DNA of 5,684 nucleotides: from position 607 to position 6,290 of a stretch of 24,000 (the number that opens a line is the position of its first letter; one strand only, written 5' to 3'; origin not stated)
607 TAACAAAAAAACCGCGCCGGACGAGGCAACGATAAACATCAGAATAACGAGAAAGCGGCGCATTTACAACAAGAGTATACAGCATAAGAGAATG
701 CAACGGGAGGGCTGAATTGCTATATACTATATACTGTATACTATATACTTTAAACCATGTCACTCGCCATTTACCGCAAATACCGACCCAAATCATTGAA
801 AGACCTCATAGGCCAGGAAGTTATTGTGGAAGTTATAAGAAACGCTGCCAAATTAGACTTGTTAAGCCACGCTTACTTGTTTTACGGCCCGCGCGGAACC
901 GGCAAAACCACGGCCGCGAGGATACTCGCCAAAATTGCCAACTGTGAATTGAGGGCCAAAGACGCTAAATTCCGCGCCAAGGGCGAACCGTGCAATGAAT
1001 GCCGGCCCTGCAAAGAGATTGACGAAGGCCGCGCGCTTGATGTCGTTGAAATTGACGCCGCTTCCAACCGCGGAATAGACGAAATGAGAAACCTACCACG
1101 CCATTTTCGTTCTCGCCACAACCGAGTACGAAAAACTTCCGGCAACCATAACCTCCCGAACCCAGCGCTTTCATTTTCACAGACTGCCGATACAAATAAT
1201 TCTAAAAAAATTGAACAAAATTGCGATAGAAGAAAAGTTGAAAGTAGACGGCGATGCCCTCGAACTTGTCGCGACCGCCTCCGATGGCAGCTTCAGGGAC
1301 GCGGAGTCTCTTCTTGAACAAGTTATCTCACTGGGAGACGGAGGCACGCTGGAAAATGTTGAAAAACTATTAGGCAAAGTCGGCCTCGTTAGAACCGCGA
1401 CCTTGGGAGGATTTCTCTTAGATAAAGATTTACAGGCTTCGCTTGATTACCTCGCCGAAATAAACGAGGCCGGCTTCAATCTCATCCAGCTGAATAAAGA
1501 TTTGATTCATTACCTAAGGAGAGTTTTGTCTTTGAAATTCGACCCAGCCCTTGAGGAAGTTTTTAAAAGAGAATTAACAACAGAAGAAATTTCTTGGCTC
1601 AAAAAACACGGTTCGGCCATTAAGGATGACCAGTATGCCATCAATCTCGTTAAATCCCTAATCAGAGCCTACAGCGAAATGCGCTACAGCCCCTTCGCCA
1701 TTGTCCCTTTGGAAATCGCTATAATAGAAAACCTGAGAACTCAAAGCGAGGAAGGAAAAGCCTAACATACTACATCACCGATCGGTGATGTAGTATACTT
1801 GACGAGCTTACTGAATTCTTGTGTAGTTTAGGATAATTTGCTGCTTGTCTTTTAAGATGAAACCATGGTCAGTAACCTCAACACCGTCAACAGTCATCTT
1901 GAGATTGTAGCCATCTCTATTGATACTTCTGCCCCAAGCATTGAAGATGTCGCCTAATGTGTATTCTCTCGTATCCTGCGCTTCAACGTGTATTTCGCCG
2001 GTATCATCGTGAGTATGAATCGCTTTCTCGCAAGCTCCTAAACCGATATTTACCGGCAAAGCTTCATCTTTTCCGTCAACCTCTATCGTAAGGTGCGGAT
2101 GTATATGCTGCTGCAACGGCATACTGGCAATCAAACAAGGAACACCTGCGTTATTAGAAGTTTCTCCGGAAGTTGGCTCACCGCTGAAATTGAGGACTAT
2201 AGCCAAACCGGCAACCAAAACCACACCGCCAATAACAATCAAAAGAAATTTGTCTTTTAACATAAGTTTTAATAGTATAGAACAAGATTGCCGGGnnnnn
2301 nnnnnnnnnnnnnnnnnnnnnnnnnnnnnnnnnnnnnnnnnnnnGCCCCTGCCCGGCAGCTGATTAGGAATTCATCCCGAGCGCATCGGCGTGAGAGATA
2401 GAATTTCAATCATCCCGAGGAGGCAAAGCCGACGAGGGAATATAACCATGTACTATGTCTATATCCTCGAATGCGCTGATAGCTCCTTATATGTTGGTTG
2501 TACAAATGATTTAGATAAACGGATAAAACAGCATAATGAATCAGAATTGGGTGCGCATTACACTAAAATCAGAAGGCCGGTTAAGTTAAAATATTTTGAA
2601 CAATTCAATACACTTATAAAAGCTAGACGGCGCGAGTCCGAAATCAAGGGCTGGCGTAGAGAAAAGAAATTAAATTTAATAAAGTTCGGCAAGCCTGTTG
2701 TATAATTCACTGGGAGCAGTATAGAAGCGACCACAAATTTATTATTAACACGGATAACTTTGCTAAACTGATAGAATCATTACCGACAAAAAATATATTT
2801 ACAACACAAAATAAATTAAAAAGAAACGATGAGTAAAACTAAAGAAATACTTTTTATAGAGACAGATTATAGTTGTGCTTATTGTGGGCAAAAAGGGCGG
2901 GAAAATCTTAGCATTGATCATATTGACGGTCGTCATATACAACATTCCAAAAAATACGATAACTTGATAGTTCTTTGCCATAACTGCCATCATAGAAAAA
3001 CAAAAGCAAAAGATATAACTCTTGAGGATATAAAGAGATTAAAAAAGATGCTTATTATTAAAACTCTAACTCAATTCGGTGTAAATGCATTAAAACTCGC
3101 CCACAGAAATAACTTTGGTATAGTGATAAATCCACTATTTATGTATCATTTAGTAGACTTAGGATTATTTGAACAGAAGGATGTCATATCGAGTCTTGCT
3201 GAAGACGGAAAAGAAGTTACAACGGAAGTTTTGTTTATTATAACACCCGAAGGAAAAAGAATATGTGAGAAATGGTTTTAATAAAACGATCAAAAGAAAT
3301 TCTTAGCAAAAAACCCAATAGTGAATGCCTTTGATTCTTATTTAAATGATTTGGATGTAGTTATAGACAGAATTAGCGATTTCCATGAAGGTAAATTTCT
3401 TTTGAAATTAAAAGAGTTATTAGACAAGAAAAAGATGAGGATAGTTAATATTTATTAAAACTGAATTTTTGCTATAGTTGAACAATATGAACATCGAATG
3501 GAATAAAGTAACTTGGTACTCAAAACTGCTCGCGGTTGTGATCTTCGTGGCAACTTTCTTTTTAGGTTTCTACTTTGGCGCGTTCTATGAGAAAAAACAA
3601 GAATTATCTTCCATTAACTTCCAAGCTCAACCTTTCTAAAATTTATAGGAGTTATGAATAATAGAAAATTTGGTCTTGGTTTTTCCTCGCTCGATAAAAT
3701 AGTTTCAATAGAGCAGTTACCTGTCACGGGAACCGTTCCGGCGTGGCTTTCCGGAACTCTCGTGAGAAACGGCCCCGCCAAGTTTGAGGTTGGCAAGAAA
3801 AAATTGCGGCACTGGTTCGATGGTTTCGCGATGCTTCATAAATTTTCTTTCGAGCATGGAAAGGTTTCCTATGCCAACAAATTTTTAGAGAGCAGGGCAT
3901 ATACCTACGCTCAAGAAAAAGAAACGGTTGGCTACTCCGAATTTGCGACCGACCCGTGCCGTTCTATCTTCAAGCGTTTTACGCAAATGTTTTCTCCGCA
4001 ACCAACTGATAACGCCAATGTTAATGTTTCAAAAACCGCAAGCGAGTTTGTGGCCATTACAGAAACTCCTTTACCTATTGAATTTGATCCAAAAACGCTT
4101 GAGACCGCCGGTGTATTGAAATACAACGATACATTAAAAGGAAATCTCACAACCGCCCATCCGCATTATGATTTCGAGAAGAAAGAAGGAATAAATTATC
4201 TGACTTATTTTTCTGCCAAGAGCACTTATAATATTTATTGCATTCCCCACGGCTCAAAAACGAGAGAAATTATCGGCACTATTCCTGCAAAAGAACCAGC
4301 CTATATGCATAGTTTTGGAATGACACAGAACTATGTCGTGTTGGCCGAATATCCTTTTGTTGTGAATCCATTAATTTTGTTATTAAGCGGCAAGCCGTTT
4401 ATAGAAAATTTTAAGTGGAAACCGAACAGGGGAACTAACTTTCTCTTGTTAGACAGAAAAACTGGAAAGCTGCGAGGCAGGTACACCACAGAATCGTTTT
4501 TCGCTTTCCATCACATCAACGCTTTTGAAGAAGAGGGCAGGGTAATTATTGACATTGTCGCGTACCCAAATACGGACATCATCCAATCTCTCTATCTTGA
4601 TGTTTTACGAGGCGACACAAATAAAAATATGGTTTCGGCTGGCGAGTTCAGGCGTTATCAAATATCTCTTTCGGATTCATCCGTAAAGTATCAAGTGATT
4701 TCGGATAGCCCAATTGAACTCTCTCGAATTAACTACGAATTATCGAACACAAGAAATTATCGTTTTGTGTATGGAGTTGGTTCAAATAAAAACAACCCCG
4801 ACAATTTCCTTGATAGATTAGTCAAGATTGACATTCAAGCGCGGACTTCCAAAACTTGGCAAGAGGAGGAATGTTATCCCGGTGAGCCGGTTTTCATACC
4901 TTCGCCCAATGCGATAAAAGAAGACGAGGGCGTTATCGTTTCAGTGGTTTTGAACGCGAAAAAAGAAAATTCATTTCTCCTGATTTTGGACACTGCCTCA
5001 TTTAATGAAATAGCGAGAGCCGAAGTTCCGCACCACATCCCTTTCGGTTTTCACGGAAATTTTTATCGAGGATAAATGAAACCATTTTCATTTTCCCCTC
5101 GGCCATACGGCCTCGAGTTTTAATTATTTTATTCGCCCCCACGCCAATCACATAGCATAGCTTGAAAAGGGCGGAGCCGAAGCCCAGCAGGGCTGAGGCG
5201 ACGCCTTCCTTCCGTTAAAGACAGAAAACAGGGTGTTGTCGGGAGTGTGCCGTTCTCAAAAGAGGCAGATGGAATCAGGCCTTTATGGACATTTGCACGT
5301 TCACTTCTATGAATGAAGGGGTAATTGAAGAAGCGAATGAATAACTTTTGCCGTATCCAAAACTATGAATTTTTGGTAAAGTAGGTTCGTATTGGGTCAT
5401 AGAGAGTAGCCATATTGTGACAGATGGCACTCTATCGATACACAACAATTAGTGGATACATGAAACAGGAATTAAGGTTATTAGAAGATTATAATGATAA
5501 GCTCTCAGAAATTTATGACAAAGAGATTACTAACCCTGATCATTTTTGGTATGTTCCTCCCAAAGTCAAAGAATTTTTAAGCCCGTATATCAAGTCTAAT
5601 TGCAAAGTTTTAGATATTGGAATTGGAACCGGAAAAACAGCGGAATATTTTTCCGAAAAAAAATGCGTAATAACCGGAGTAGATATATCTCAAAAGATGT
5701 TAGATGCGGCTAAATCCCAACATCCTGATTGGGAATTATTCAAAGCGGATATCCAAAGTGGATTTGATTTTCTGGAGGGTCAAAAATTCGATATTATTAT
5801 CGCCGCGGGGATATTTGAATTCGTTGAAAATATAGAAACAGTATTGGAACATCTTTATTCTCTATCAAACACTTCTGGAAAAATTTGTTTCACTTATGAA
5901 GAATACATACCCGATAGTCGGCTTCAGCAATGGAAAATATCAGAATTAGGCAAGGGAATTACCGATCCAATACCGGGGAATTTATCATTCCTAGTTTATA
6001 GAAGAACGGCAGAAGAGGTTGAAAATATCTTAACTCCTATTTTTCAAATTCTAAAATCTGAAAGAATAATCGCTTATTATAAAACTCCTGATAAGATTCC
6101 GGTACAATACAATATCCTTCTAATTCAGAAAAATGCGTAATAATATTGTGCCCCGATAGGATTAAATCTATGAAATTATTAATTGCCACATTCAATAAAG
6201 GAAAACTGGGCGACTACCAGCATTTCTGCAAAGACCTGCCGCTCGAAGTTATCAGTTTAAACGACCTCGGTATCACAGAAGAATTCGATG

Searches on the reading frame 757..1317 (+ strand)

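Call 16: search_protein_families(library=pfam, proteins=[window:757-1317:+], max_evalue=0.001)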
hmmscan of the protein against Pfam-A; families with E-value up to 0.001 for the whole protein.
window:757-1317:+ (186 aa): 4 families
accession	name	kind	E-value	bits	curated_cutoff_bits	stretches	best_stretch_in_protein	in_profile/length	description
PF13177.12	DNA_pol3_delta2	-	1.2e-14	55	27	1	20-120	2-96/161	DNA polymerase III, delta subunit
PF05496.18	RuvB_N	-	4.4e-06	27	27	1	10-68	2-64/159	Holliday junction DNA helicase RuvB P-loop domain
PF00004.35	AAA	-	1.8e-05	25.6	21.2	1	40-66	1-27/131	ATPase family associated with various cellular activities (AAA)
PF03215.21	Rad17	-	8.1e-05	23.1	23.8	1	6-67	10-75/186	Rad17 P-loop domain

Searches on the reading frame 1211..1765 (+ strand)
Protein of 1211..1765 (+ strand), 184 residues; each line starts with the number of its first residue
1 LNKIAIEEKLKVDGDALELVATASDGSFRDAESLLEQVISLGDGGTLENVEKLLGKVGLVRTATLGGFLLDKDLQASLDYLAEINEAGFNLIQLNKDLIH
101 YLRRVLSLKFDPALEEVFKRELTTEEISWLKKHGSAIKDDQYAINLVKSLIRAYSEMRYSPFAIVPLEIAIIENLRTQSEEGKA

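Call 16: search_protein_families(library=pfam, proteins=[window:1211-1765:+], max_evalue=0.001)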
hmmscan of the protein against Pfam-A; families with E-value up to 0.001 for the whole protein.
window:1211-1765:+ (184 aa): 2 families
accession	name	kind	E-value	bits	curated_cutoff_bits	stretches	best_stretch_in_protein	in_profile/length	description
PF22608.2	DNAX_ATPase_lid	-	1.6e-11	44.2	27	1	2-44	7-49/49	DNA polymerase III clamp loader subunit, ATPase lid domain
PF12169.13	DNA_pol3_gamma3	-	3.6e-07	30.5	24.4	1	47-173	3-126/143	DNA polymerase III subunits gamma and tau domain III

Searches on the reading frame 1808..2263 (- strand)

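Call 16: search_protein_families(library=pfam, proteins=[window:1808-2263:-], max_evalue=0.001)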
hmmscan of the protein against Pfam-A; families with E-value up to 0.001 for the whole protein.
window:1808-2263:- (151 aa): 0 families

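Call 40: search_protein_families(library=ncbifam, proteins=[window:1808-2263:-], max_evalue=1)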
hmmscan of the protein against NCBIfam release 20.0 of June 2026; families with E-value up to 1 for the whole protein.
window:1808-2263:- (151 aa): 2 families
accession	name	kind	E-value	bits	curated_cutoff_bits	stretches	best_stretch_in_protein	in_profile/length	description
NF004776.0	PRK06116.1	equivalog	0.0031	16.6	480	1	77-142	229-291/450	glutathione-disulfide reductase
NF005884.0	PRK07846.1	equivalog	0.08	11.5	501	1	80-142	230-290/454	mycothione reductase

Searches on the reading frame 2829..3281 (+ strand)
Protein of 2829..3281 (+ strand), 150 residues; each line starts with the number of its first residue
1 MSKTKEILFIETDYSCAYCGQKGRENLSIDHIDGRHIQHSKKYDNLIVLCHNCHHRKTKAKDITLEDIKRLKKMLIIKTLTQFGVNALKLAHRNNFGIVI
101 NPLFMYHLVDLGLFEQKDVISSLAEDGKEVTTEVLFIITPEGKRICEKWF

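Call 16: search_protein_families(library=pfam, proteins=[window:2829-3281:+], max_evalue=0.001)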
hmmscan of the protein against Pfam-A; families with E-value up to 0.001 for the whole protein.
window:2829-3281:+ (150 aa): 2 families
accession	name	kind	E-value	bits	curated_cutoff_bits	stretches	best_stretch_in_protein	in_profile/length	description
PF01844.29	HNH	-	2e-08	34.7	21.4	1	16-59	1-46/47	HNH endonuclease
PF14279.12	HNH_5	-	0.00033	21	27.5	1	16-62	1-48/56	HNH endonuclease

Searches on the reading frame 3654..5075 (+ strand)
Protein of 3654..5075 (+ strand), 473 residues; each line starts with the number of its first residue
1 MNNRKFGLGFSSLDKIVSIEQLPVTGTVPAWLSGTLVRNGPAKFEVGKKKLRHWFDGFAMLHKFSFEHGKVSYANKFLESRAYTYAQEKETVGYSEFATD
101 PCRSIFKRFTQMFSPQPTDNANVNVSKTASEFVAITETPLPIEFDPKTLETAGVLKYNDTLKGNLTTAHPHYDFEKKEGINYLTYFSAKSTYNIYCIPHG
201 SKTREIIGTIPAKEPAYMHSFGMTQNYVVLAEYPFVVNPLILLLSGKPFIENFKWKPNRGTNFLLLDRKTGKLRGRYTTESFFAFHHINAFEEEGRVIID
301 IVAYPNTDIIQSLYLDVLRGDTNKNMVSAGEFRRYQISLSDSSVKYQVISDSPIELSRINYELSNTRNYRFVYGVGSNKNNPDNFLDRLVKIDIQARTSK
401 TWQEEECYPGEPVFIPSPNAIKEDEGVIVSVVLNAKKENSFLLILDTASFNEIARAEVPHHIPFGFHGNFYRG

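Call 16: search_protein_families(library=pfam, proteins=[window:3654-5075:+], max_evalue=0.001)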
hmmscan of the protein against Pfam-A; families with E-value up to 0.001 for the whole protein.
window:3654-5075:+ (473 aa): 1 family
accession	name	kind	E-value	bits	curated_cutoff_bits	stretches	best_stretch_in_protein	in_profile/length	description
PF03055.21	RPE65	-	8.8e-128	427.7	27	1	18-471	9-468/469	Retinal pigment epithelial membrane protein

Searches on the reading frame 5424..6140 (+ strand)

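Call 16: search_protein_families(library=pfam, proteins=[window:5424-6140:+], max_evalue=0.001)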
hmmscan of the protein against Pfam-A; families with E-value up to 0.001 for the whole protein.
window:5424-6140:+ (238 aa): 7 families
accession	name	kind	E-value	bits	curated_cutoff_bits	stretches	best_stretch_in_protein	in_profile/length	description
PF13649.12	Methyltransf_25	-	2.3e-14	54.3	27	1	62-149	1-94/97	Methyltransferase domain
PF08241.18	Methyltransf_11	-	6.8e-14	52.7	21.2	1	63-155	1-94/95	Methyltransferase domain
PF08242.18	Methyltransf_12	-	8.5e-14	52.5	30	1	63-152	1-96/98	Methyltransferase domain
PF13489.12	Methyltransf_23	-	4.7e-13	49.6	27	1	48-170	12-132/164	Methyltransferase domain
PF13847.12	Methyltransf_31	-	3e-10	40.4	27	1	56-160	1-113/145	Methyltransferase domain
PF01728.25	FtsJ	-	3e-05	24.5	24.1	1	54-136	15-105/181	FtsJ-like methyltransferase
PF07021.18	MetW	-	5e-05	23.5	21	1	54-148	9-102/193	Methionine biosynthesis protein MetW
